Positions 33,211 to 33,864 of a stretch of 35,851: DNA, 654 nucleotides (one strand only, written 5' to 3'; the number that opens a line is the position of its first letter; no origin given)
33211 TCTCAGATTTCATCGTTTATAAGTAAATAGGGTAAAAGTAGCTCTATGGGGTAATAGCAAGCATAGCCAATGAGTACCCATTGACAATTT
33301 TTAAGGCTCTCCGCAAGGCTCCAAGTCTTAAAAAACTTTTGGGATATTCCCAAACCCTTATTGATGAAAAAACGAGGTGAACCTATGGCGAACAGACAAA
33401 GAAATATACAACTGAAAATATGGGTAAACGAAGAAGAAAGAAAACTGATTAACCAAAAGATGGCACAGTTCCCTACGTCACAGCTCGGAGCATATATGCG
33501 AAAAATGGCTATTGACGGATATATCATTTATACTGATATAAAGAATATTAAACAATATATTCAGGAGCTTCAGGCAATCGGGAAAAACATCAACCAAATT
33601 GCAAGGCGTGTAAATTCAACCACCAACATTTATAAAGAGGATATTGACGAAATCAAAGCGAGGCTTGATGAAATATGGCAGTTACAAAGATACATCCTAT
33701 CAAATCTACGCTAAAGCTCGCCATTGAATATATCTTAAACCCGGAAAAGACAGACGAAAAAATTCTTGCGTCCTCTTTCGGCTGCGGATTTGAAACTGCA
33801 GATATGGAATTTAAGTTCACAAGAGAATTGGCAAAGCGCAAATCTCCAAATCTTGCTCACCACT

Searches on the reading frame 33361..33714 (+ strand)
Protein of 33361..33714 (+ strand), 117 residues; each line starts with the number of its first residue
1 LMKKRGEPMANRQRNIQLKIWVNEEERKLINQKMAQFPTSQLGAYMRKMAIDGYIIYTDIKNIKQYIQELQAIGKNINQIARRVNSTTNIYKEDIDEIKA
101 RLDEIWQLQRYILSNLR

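Call 67: search_protein_families(library=pfam, proteins=[window:33361-33714:+], max_evalue=0.01)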
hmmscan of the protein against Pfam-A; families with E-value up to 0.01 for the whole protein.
window:33361-33714:+ (117 aa): 4 families
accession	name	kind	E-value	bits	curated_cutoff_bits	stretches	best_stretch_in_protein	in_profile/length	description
PF21983.2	NikA-like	-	2.6e-13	50.3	27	1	12-83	1-71/72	Mobilization protein NikA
PF05713.17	MobC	-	1.2e-10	42.1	23.2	1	67-107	1-40/45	Bacterial mobilisation protein (MobC)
PF08581.15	Tup_N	-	0.0059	17.4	28.7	1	61-104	33-75/77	Tup N-terminal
PF21918.1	cas_Cpf1_2nd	-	0.0071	16.8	27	1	48-112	115-183/225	CRISPR-associated endonuclease Cpf1 REC2 domain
